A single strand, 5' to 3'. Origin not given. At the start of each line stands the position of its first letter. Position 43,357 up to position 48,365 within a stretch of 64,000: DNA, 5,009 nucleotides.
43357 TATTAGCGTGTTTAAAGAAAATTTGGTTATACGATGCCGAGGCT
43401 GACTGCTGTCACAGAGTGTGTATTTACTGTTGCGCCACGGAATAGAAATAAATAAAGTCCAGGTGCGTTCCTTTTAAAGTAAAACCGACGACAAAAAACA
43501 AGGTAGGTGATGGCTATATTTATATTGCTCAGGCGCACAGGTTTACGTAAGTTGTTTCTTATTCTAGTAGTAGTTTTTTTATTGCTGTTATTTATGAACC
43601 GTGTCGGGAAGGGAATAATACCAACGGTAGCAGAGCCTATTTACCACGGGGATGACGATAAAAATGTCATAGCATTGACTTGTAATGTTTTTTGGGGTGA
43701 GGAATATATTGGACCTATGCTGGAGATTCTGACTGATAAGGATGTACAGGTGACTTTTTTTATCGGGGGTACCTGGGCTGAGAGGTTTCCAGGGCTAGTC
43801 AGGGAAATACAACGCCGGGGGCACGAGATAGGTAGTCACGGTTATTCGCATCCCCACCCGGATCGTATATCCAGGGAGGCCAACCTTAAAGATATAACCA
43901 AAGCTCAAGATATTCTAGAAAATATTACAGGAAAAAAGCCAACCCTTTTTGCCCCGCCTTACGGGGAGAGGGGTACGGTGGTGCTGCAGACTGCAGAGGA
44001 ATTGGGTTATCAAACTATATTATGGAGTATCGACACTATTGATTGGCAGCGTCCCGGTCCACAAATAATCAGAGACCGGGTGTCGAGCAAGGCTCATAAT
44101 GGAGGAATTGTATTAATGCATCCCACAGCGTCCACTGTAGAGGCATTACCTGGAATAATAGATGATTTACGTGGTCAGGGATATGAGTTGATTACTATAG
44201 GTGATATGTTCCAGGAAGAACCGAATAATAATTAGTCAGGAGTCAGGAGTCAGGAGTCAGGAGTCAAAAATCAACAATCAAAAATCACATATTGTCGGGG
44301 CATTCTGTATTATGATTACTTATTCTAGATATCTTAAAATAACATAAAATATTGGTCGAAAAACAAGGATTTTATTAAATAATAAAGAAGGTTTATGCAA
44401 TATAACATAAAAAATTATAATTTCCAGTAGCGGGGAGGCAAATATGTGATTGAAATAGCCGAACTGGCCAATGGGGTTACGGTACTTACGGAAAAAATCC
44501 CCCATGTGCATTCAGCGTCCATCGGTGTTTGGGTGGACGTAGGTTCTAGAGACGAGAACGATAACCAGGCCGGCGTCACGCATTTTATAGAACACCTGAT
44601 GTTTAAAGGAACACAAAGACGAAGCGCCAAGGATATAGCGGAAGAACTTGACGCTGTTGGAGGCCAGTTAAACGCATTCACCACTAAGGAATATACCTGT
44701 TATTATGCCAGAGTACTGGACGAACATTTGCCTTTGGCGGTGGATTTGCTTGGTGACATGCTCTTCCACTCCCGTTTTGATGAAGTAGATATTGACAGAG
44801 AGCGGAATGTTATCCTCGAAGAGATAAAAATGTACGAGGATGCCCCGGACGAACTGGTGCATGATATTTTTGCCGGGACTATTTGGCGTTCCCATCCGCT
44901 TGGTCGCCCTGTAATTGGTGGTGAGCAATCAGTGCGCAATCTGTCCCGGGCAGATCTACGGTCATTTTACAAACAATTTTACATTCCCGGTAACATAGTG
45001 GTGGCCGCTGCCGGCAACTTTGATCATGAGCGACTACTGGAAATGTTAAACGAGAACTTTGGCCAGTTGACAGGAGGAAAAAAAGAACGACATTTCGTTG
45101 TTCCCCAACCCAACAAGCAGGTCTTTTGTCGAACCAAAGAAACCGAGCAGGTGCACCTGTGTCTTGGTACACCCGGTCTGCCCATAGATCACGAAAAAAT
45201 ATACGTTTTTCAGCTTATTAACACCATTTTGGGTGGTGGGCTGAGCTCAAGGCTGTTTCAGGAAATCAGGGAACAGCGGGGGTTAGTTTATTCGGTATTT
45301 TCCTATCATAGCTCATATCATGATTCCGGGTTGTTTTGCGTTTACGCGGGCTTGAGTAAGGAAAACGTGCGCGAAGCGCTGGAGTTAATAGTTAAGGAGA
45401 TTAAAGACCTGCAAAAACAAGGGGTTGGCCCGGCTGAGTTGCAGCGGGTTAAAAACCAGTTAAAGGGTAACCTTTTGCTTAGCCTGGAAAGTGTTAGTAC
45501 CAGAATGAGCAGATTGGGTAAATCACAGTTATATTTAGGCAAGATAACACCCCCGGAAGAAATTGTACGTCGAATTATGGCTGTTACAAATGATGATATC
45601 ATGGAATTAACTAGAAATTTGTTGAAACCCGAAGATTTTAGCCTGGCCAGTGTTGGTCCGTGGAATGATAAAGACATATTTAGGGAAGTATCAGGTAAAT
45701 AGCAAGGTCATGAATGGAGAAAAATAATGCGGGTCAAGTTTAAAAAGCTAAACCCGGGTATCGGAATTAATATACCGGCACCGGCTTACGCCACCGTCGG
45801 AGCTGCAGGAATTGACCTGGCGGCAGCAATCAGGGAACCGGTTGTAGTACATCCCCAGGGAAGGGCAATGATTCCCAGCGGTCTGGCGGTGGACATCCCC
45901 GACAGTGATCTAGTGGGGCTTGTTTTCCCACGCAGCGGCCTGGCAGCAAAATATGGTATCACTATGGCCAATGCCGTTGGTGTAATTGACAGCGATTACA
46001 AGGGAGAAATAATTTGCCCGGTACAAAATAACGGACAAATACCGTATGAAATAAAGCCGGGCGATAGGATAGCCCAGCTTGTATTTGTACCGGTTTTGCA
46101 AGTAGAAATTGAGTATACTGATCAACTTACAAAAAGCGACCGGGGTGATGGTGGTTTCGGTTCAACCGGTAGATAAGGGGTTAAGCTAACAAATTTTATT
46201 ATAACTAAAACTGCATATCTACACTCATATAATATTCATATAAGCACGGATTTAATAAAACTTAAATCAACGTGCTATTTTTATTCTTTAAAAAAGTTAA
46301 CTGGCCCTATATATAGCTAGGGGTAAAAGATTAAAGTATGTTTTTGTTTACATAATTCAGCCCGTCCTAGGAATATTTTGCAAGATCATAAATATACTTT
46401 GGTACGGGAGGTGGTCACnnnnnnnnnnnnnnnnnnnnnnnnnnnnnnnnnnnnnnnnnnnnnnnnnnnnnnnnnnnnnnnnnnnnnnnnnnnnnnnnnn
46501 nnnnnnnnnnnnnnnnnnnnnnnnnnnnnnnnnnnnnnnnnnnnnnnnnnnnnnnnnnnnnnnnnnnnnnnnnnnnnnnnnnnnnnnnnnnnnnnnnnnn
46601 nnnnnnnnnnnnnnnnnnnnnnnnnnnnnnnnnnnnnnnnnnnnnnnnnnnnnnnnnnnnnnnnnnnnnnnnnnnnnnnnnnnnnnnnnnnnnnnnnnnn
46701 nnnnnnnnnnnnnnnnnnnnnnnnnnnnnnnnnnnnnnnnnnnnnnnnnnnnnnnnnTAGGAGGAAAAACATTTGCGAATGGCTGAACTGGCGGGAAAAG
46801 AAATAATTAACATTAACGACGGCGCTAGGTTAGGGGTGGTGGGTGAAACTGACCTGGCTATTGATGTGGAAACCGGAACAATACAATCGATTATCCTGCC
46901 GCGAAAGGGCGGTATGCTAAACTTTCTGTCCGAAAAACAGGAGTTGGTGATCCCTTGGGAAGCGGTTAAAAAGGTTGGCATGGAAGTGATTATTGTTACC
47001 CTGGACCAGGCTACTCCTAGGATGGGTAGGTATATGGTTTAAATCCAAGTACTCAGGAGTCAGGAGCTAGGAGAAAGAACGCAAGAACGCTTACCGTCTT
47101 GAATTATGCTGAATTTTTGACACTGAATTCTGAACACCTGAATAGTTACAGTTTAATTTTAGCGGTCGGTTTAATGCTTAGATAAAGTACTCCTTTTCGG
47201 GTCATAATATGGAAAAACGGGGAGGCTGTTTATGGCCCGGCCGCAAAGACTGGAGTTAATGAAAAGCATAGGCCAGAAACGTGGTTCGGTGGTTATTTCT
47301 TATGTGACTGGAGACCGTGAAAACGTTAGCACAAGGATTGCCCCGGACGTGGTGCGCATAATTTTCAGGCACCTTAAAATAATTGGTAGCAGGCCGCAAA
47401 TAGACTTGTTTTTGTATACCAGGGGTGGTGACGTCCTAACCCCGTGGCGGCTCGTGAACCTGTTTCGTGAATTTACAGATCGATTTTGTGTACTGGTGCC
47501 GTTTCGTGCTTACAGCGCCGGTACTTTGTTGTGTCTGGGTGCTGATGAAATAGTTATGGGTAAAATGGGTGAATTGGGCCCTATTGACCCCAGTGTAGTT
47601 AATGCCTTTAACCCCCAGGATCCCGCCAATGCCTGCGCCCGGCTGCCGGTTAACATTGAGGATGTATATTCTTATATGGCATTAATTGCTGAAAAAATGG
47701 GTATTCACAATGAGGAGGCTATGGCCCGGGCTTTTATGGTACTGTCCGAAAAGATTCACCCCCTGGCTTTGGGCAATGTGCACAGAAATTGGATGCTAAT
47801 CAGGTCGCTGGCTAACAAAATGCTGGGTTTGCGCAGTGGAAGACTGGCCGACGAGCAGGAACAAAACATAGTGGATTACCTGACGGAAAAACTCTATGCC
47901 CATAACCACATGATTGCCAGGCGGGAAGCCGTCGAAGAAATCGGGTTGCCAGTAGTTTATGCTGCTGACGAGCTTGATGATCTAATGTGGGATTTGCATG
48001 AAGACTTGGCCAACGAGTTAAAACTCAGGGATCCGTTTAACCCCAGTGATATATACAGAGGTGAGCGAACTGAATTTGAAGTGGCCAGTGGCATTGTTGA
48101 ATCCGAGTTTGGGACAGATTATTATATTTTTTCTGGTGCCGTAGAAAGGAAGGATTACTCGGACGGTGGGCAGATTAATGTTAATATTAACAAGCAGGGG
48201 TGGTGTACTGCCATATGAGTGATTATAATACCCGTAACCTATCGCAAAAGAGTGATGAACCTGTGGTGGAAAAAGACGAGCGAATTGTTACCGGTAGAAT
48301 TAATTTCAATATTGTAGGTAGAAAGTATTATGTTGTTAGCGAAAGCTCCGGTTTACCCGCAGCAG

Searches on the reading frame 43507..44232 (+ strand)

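Call 14: search_protein_families(library=ncbifam, proteins=[window:43507-44232:+])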
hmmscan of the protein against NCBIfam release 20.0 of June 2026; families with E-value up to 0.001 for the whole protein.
window:43507-44232:+ (242 aa): 10 families
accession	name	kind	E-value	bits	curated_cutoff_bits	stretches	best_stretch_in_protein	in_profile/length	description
TIGR02873.1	spore_ylxY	hypoth_equivalog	2.2e-62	210.7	391.5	1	42-235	74-267/268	probable sporulation protein, polysaccharide deacetylase family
TIGR02764.1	spore_ybaN_pdaB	equivalog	4.4e-59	199.5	237.4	1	49-234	2-190/191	polysaccharide deacetylase family sporulation protein PdaB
TIGR02884.1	spore_pdaA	equivalog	1.2e-36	126.5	298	1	43-234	27-223/224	delta-lactam-biosynthetic de-N-acetylase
NF045821.1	PgAcgDacpgdA1_Bac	equivalog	6e-34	117.2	400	1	47-237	82-277/282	peptidoglycan-N-acetylglucosamine deacetylase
NF045820.1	PgAcgDacpgdA_Strep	equivalog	4.1e-30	105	800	1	48-236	263-449/463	peptidoglycan-N-acetylglucosamine deacetylase PgdA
TIGR04243.1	nodulat_NodB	equivalog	7.1e-28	97.5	240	1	71-208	20-158/197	chitooligosaccharide deacetylase NodB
NF045822.1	PgAcgDacpgdA2_Bac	equivalog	3.9e-24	85.4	400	1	65-229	81-256/274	peptidoglycan-N-acetylglucosamine deacetylase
TIGR03006.1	pepcterm_polyde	equivalog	1.1e-19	70.7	276.2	1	68-146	36-114/272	XrtA system polysaccharide deacetylase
TIGR03212.1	uraD_N-term-dom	equivalog_domain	3e-07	29.8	424.6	1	73-147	84-158/297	allantoinase PuuE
NF050820.1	PolSacchBiosHfsH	equivalog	1.5e-06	28.1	400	1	99-155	87-143/249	oligosaccharide deacetylase HfsH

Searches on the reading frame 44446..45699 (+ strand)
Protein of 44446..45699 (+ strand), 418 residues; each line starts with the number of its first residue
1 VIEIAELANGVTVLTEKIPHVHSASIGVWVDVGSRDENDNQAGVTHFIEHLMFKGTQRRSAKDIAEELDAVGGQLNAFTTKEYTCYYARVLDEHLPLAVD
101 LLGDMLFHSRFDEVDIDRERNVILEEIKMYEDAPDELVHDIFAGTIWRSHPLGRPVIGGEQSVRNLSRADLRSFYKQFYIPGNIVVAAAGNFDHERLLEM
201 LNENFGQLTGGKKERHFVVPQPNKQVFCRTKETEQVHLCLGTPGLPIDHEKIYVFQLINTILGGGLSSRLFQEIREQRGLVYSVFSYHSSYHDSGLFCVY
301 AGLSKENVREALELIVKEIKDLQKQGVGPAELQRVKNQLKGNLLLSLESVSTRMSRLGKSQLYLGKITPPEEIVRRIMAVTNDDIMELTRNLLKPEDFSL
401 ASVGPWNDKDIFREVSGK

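Call 52: search_protein_families(library=pfam, max_evalue=0.00001, proteins=[window:44446-45699:+])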
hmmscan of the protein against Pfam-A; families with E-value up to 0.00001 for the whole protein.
window:44446-45699:+ (418 aa): 2 families
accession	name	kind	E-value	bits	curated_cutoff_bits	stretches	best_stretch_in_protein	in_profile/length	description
PF05193.26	Peptidase_M16_C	-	1.7e-53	181.6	23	1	165-339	1-181/181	Peptidase M16 inactive domain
PF00675.25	Peptidase_M16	-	6.6e-46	156.3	22.3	1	13-158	2-147/149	Insulinase (Peptidase family M16)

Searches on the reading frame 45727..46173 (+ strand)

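Call 52: search_protein_families(library=pfam, max_evalue=0.00001, proteins=[window:45727-46173:+])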
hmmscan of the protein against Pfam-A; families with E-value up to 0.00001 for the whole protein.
window:45727-46173:+ (149 aa): 2 families
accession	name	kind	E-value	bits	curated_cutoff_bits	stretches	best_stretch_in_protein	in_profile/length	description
PF00692.24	dUTPase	-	1.6e-31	109.2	22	1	16-148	3-129/129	dUTPase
PF22769.1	DCD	-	2e-10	41.4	27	1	37-120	69-150/153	dCTP deaminase-like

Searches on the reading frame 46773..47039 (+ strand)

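Call 53: search_protein_families(library=pfam, max_evalue=0.00001, proteins=[window:46773-47039:+])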
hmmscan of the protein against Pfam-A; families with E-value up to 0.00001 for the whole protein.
window:46773-47039:+ (89 aa): 1 family
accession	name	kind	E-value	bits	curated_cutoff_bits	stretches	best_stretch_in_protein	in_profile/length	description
PF05239.21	PRC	-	1e-09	38.7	21.2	1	3-77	6-73/78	PRC-barrel domain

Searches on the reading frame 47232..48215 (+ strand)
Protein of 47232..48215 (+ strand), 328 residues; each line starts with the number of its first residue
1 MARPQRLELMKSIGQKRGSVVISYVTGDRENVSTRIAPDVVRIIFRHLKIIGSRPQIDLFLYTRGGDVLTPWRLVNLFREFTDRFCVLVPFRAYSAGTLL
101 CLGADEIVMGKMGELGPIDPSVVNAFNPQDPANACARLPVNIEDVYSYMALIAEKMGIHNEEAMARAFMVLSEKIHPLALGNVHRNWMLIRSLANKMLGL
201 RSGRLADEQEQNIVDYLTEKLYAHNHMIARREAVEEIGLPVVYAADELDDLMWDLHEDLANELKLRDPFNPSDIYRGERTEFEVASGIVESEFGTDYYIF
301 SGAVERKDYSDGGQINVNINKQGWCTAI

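Call 53: search_protein_families(library=pfam, max_evalue=0.00001, proteins=[window:47232-48215:+])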
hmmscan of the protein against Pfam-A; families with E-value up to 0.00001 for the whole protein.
window:47232-48215:+ (328 aa): 1 family
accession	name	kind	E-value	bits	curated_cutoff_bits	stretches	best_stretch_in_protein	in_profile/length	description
PF01972.22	SDH_protease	-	5.5e-16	58.9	31.3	1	5-155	36-192/286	ClpP-like SDH-type serine proteinase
